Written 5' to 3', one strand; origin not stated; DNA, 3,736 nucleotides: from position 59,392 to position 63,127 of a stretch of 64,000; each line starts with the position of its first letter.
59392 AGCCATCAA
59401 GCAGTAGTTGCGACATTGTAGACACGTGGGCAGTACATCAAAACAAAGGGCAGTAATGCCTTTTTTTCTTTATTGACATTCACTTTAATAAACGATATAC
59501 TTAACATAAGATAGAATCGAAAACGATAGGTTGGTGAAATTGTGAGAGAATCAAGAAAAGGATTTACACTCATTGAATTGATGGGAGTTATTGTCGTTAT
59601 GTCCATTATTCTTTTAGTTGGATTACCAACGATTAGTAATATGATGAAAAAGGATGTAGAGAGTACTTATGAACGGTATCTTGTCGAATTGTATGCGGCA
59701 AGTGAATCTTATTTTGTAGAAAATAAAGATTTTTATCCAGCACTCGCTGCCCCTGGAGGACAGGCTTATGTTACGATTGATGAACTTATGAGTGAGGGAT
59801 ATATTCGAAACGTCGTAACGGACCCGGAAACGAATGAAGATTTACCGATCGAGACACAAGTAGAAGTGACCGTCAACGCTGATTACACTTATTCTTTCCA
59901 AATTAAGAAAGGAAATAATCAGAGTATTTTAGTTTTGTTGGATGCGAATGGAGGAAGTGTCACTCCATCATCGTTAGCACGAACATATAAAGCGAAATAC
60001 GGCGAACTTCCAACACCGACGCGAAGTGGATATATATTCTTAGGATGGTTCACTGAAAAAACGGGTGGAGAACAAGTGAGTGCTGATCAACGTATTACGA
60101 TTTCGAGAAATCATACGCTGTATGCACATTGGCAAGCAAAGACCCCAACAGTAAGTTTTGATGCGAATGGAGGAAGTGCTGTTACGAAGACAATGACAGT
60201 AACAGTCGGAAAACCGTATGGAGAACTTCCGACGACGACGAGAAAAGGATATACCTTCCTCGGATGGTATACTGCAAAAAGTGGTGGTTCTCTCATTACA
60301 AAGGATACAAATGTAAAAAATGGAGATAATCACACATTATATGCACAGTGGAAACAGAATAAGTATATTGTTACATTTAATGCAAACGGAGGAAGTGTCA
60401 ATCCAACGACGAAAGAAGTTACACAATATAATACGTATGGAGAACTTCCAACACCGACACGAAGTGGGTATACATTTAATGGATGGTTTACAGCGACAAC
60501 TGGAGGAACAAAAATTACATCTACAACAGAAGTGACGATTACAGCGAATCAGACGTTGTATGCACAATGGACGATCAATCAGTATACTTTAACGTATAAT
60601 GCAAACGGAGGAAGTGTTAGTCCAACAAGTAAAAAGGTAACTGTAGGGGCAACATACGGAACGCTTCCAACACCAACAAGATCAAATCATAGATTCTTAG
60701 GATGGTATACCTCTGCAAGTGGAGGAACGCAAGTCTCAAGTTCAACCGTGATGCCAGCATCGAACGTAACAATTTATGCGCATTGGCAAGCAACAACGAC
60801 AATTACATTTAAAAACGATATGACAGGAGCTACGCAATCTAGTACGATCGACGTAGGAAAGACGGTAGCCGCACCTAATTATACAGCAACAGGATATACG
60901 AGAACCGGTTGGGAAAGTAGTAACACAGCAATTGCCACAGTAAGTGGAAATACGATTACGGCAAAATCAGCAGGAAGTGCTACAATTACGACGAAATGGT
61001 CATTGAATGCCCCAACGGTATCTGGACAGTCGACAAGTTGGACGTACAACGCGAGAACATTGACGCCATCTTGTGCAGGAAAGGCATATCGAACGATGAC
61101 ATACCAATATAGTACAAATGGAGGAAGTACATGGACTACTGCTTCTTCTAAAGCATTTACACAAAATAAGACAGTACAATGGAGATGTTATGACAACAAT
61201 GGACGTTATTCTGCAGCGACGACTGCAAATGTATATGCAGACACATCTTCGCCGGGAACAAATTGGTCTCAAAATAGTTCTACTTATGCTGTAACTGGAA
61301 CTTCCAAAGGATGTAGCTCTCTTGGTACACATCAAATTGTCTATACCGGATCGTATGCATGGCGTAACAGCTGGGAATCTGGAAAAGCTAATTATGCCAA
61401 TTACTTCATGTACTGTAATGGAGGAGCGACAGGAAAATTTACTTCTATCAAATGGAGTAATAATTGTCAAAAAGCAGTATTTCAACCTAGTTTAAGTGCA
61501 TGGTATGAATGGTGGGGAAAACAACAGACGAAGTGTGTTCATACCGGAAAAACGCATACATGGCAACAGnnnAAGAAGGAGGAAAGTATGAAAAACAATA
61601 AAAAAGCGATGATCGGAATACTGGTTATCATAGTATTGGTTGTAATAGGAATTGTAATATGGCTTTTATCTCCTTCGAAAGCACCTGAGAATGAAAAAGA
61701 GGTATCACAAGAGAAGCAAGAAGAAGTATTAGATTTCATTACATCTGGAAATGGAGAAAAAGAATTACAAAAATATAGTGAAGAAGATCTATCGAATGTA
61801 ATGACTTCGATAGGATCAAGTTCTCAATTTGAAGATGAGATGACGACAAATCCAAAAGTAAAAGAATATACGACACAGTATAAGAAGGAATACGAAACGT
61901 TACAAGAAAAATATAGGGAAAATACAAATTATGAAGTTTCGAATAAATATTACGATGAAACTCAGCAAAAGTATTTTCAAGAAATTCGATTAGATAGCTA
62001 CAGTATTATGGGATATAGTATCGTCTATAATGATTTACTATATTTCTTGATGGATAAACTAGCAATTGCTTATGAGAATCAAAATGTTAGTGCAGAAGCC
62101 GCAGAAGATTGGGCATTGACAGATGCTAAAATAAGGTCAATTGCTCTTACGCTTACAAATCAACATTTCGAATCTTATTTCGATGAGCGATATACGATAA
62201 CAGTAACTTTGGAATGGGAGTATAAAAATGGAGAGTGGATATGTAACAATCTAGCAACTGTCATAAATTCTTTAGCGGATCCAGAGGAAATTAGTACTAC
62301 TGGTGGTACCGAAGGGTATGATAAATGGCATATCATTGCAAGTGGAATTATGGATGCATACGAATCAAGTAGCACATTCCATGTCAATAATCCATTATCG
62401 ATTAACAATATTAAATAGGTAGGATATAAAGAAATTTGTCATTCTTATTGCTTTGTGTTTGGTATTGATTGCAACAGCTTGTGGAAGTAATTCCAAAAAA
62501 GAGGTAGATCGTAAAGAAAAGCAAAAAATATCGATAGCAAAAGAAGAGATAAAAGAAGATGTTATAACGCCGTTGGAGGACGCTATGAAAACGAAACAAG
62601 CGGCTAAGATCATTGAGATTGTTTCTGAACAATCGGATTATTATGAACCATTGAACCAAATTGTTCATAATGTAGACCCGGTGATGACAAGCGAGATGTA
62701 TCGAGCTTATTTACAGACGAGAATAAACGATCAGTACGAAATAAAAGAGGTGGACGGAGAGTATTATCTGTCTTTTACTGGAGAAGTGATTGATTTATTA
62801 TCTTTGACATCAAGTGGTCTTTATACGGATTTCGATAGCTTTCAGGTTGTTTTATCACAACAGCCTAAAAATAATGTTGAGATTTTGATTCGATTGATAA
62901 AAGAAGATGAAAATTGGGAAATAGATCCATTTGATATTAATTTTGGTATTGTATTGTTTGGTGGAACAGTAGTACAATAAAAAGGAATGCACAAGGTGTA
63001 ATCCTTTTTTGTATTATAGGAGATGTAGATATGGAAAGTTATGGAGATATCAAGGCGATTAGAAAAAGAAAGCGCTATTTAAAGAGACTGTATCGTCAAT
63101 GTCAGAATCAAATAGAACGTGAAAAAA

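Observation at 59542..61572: Giant modular prepilin: type IV pilin head fused to five Listeria-Bacteroides repeats and a Cys/Trp-rich domain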

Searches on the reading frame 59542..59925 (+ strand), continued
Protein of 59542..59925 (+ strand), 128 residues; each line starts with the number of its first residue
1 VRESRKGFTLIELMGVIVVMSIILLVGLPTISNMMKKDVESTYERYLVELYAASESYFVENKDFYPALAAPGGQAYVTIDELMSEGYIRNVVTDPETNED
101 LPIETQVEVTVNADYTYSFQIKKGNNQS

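Call 70: fold_search(model_id=the predicted structure, library=pdb)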
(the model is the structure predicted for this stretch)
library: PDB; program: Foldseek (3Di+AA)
matches with E <= 10: 266; with E <= 0.001: 0
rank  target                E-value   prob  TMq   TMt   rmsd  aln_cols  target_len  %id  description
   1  7t4q_D                1.1e+00  0.03  0.13  0.11   7.9        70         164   20  CryoEM structure of the HCMV Pentamer gH/gL/UL128/UL130/UL131A in complex with neutralizing fabs 2C12, 7I13 and 13H11 (released 2022-03-23)
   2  1s70_A                1.4e+00  0.20  0.16  0.07   2.9        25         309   24  Complex between protein ser/thr phosphatase-1 (delta) and the myosin phosphatase targeting subunit 1 (MYPT1) (released 2004-06-22)
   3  7t4r_N                1.4e+00  0.03  0.13  0.11   9.9        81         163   21  CryoEM structure of the HCMV Pentamer gH/gL/UL128/UL130/UL131A in complex with THBD and neutralizing fabs MSL-109 and  (released 2022-03-23)
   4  7t4r_E                1.5e+00  0.04  0.14  0.11   9.4        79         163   22  CryoEM structure of the HCMV Pentamer gH/gL/UL128/UL130/UL131A in complex with THBD and neutralizing fabs MSL-109 and  (released 2022-03-23)
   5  3sok_B                1.6e+00  0.12  0.29  0.26   8.5       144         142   14  Dichelobacter nodosus pilin FimA (released 2011-11-02)
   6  7t4s_D                1.6e+00  0.03  0.14  0.11   9.9        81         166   21  CryoEM structure of the HCMV Pentamer gH/gL/UL128/UL130/UL131A in complex with NRP2 and neutralizing fabs 8I21 and 13H (released 2022-03-23)
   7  5vob_D                1.7e+00  0.03  0.14  0.11  14.1       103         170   16  Crystal structure of HCMV Pentamer in complex with neutralizing antibody 8I21 (released 2017-07-05)
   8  6dcx_B                1.8e+00  0.09  0.16  0.07   9.4        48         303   12  iASPP-PP-1c structure and targeting of p53 (released 2019-05-15)
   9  8hno_A                1.8e+00  0.04  0.16  0.15  13.5       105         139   10  Archaeal transcription factor Wild type (released 2023-09-13)
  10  6dcx_A                2.1e+00  0.13  0.15  0.07   7.0        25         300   24  iASPP-PP-1c structure and targeting of p53 (released 2019-05-15)
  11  7kbb_D                2.1e+00  0.02  0.14  0.12  14.0       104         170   16  Cryo-EM structure of the HCMV pentamer bound by Fabs 2-18 and 8I21 (released 2021-08-11)
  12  6ghm_B                2.4e+00  0.11  0.16  0.07   7.3        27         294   22  Structure of PP1 alpha phosphatase bound to ASPP2 (released 2019-02-27)
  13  7tvf_C                2.4e+00  0.11  0.16  0.07   7.0        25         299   24  Crystal structure of the SHOC2-MRAS-PP1CA (SMP) complex to a resolution of 2.17 Angstrom (released 2022-05-04)
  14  6yxy_AK               2.4e+00  0.05  0.17  0.08   9.4        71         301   15  State B of the Trypanosoma brucei mitoribosomal large subunit assembly intermediate (released 2020-10-14)
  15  7am2_E                2.4e+00  0.03  0.16  0.10  12.7        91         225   12  Intermediate assembly of the Large subunit from Leishmania major mitochondrial ribosome (released 2021-04-28)
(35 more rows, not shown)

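Call 71: search_solved_structures(query=A2, max_evalue=0.01, show_alignments=3)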
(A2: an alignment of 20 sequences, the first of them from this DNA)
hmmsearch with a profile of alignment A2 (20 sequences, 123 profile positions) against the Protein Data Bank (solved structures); distinct sequences matched with E-value up to 0.01: 21.
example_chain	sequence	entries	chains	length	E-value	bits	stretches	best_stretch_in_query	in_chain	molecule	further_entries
8pfb_G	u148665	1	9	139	2.9e-11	46.8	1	5-82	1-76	Type IV pilin PilE1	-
9egp_A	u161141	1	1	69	7.3e-11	45.6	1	1-59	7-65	Geopilin domain 1 protein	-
8tj2_C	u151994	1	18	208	1.2e-10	44.9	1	5-60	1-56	Type IV major pilin protein PilA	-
7tgg_A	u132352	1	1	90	6e-09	39.4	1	2-58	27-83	Geopilin domain 1 protein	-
9lab_B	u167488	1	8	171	3.2e-08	37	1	2-50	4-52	MSHA major pilin subunit MshA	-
6xxd_A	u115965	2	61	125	5.7e-08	36.2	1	5-71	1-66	PilA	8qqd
5wda_A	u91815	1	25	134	3.3e-07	33.8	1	5-67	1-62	General secretion pathway protein G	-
2m7g_A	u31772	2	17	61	7.2e-07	32.7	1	5-59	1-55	Geopilin domain 1 protein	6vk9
9laa_A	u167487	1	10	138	7.2e-07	32.6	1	2-35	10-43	Type IV pilin protein PilA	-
8qqj_J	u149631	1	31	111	1e-06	32.2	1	5-50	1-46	Type IV narrow pilus major component PilA5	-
6xxe_A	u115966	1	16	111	1e-06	32.2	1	5-50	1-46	Uncharacterized protein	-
1oqw_A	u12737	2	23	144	4.3e-06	30.1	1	5-38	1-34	Fimbrial protein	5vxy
8tob_GA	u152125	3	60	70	6.9e-06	29.5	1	6-38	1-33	Fimbrial protein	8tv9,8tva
8p3b_A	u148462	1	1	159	7.3e-06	29.4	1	5-96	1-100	Fimbrial protein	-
8tum_e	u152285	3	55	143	7.7e-06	29.3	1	5-38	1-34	Type IV major pilin protein PilA | Pilin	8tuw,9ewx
3sok_A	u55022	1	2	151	3.3e-05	27.3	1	5-36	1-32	Fimbrial protein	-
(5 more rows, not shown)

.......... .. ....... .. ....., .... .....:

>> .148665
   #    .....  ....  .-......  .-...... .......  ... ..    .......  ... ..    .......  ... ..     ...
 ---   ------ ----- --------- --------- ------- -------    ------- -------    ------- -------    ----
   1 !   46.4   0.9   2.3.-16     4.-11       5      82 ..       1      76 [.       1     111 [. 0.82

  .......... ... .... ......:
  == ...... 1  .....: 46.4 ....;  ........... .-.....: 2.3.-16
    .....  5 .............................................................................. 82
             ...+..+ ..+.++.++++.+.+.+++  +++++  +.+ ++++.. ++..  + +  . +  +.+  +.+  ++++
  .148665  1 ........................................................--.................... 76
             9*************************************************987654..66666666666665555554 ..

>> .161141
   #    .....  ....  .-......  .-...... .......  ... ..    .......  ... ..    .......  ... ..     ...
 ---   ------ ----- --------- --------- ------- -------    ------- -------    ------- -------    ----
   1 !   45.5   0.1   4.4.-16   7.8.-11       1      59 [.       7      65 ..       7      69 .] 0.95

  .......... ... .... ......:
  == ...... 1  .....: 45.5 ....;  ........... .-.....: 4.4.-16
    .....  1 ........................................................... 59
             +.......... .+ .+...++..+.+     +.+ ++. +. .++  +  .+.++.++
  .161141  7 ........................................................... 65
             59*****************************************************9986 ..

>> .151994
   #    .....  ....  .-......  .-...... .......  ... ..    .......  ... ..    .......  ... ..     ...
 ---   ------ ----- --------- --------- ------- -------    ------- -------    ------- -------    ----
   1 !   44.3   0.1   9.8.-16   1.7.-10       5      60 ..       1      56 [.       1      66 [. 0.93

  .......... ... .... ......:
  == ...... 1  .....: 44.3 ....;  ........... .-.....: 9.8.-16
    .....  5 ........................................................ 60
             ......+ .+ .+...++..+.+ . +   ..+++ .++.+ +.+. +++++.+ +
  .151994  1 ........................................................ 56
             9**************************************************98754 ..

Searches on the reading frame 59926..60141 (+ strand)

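Call 78: search_protein_families(library=pfam, proteins=[window:59926-60141:+], max_evalue=0.1)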
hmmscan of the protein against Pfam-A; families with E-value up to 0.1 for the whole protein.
window:59926-60141:+ (72 aa): 2 families
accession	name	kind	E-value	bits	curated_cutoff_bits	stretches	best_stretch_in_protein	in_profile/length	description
PF09479.16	Flg_new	-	1e-17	64.4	27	1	6-68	6-65/65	Listeria-Bacteroides repeat domain (List_Bact_rpt)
PF18998.6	Flg_new_2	-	0.021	15.3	23.6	1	8-71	9-71/73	Divergent InlB B-repeat domain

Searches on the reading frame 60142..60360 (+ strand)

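Call 78: search_protein_families(library=pfam, proteins=[window:60142-60360:+], max_evalue=0.1)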
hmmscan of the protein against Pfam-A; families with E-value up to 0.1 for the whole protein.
window:60142-60360:+ (73 aa): 2 families
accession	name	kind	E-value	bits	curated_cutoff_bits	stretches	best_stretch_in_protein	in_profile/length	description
PF09479.16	Flg_new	-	1.1e-19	70.8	27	1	3-69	2-65/65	Listeria-Bacteroides repeat domain (List_Bact_rpt)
PF18998.6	Flg_new_2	-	0.083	13.3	23.6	0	3-72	2-71/73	Divergent InlB B-repeat domain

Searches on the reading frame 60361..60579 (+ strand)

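Call 78: search_protein_families(library=pfam, proteins=[window:60361-60579:+], max_evalue=0.1)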
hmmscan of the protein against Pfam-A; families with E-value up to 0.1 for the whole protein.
window:60361-60579:+ (73 aa): 2 families
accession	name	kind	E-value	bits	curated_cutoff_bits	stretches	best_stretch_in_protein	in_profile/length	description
PF09479.16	Flg_new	-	7.5e-21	74.5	27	1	2-69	1-65/65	Listeria-Bacteroides repeat domain (List_Bact_rpt)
PF18998.6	Flg_new_2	-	9e-05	22.8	23.6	1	3-72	2-71/73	Divergent InlB B-repeat domain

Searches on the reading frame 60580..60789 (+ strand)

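Call 78: search_protein_families(library=pfam, proteins=[window:60580-60789:+], max_evalue=0.1)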
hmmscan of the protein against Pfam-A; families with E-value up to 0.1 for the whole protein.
window:60580-60789:+ (70 aa): 4 families
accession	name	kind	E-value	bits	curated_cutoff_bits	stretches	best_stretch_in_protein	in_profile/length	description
PF09479.16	Flg_new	-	2.5e-21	76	27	1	2-68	1-65/65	Listeria-Bacteroides repeat domain (List_Bact_rpt)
PF18998.6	Flg_new_2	-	7.4e-07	29.5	23.6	1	2-70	1-70/73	Divergent InlB B-repeat domain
PF19081.6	Ig_7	-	0.051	14.3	27.3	1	27-64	18-55/84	Ig-like domain CHU_C associated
PF01398.27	JAB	-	0.097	12.9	22.5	0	34-57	82-105/117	JAB1/Mov34/MPN/PAD-1 ubiquitin protease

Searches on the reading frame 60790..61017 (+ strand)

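Call 78: search_protein_families(library=pfam, proteins=[window:60790-61017:+], max_evalue=0.1)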
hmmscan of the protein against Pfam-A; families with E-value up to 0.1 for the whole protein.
window:60790-61017:+ (76 aa): 2 families
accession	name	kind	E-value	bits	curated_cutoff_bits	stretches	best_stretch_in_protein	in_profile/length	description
PF02368.24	Big_2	-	0.0024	18.2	22.8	1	33-67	33-65/79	Bacterial Ig-like domain (group 2)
PF21461.3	HL_N-beta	-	0.012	15.8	27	1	44-67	19-42/57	Hyaluronate lyase, N-terminal beta-sheet domain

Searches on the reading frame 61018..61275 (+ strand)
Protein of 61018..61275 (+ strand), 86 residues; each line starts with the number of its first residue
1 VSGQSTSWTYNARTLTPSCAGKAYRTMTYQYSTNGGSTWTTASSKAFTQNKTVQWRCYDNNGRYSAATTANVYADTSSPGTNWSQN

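Call 78: search_protein_families(library=pfam, proteins=[window:61018-61275:+], max_evalue=0.1)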
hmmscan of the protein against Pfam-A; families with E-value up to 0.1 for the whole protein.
window:61018-61275:+ (86 aa): 3 families
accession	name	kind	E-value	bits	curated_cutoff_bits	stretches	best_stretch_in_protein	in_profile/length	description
PF03174.19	CHB_HEX_C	-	0.0085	16.4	23.6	1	27-65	35-74/76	Chitobiase/beta-hexosaminidase C-terminal domain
PF21471.3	Reelin_subrepeat-B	-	0.0086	16.3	27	1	25-57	58-88/127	Reelin subrepeat B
PF22633.2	F5_F8_type_C_2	-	0.029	15.4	27.8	1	15-64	42-88/91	NedA-like, galactose-binding domain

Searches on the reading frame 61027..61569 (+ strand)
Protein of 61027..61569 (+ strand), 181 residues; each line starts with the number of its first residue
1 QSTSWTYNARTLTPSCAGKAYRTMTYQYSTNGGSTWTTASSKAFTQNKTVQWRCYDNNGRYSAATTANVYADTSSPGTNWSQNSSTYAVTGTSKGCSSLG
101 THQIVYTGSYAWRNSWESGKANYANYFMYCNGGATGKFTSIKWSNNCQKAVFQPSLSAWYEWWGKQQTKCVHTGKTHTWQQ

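Call 57: search_protein_representatives(protein=window:61027-61569:+)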
Query: 181 residues. Proteins with E-value up to 0.001 (for the whole library): 50; up to 1e-10: 13; up to 1e-30: 2. The best 50 are listed.
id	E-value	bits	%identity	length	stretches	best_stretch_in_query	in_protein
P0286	2.2e-95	334.3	48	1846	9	1-181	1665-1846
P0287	7.6e-32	127.1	31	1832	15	3-69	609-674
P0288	1.2e-27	113.4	33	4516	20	26-84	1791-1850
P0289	6.3e-27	111.0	28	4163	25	3-83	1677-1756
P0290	6.5e-27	111.0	32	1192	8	3-66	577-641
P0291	1.9e-18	83.4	28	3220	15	26-92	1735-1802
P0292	2.9e-14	69.7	33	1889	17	23-88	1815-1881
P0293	6.7e-14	68.6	31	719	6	26-94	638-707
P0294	7.8e-14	68.4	33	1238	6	3-87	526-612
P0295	1.3e-12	64.4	37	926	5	10-82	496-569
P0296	2.0e-12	63.8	37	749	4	3-69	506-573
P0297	3.5e-12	63.0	30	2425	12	3-76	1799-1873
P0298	8.6e-11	58.4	36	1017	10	23-79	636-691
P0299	3.3e-10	56.5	38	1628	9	21-70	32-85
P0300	1.3e-09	54.7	54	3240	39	21-46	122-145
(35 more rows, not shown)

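Call 78: search_protein_families(library=pfam, proteins=[P0286], max_evalue=0.1)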
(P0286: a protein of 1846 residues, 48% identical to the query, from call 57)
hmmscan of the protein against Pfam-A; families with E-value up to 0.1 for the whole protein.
P0286 (1846 aa): 12 families
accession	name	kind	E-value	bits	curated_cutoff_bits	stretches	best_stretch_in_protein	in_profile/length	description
PF07495.19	Y_Y_Y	-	6.9e-25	87.2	26.6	3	1111-1157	4-51/65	Y_Y_Y domain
PF24893.1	DUF7743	-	9.3e-20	71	27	3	1427-1520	3-91/120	Domain of unknown function (DUF7743)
PF21471.3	Reelin_subrepeat-B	-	2.6e-19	69.7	27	0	852-889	55-89/127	Reelin subrepeat B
PF00041.27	fn3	-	1.2e-18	67.5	25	3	569-650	1-82/84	Fibronectin type III domain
PF09479.16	Flg_new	-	5.8e-17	62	27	1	1517-1583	1-65/65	Listeria-Bacteroides repeat domain (List_Bact_rpt)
PF17957.7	Big_7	-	2e-15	57.6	24.1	7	409-461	14-69/70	Bacterial Ig domain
PF24421.1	Ig_J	-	2.3e-15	57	29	0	959-993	63-97/104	Tip attachment protein J, Ig-like domain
PF02012.26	BNR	-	1e-14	52.5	27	0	344-354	1-11/12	BNR/Asp-box repeat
PF03174.19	CHB_HEX_C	-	1.3e-14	54.3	23.6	0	1689-1726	36-74/76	Chitobiase/beta-hexosaminidase C-terminal domain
PF22352.2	K319L-like_PKD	-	2.1e-10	40.9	27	4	1098-1159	11-75/84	K319L-like, PKD domain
PF24316.1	Tli3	-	1e-09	39.3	27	0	227-280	61-108/129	T6SS Tli3 immunity protein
PF07963.17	N_methyl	-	1.4e-06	28.1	21.2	1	4-27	3-26/27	Prokaryotic N-terminal methylation motif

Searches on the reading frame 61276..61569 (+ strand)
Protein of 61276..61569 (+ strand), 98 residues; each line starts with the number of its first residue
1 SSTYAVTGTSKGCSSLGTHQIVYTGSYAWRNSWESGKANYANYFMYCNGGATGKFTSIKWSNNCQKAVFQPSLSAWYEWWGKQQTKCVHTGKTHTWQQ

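Call 78: search_protein_families(library=pfam, proteins=[window:61276-61569:+], max_evalue=0.1)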
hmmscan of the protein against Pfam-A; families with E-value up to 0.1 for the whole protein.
window:61276-61569:+ (98 aa): 0 families

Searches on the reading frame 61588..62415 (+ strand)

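Call 20: search_protein_families(library=pfam, proteins=[window:61588-62415:+], max_evalue=0.1)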
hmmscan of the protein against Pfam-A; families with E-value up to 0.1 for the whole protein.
window:61588-62415:+ (276 aa): 4 families
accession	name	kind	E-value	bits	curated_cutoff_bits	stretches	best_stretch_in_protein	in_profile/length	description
PF23959.1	DUF7288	-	0.00094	20.1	27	1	7-127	9-114/184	Family of unknown function (DUF7288)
PF12911.12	OppC_N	-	0.0018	18.6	23.9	1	2-30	11-39/53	N-terminal TM domain of oligopeptide transport permease C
PF12685.13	SpoIIIAH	-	0.018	15.4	30.6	1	11-128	7-117/191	SpoIIIAH-like protein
PF05545.16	FixQ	-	0.023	15.1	29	1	10-36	13-39/49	Cbb3-type cytochrome oxidase component FixQ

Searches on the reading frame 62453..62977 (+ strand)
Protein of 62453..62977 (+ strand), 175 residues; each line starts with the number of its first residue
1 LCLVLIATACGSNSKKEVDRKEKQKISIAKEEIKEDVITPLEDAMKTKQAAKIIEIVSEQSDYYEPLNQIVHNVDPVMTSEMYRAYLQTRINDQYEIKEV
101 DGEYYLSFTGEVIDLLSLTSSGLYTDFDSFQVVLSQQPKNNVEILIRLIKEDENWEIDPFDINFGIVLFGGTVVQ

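Call 20: search_protein_families(library=pfam, proteins=[window:62453-62977:+], max_evalue=0.1)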
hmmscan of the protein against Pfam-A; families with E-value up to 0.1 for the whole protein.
window:62453-62977:+ (175 aa): 2 families
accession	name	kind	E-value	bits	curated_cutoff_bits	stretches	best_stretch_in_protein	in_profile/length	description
PF12883.13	DUF3828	-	0.02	15.6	26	1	87-158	42-118/125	Protein of unknown function (DUF3828)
PF01992.21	vATP-synt_AC39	-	0.031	14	29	1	41-119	128-210/339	ATP synthase (C/AC39) subunit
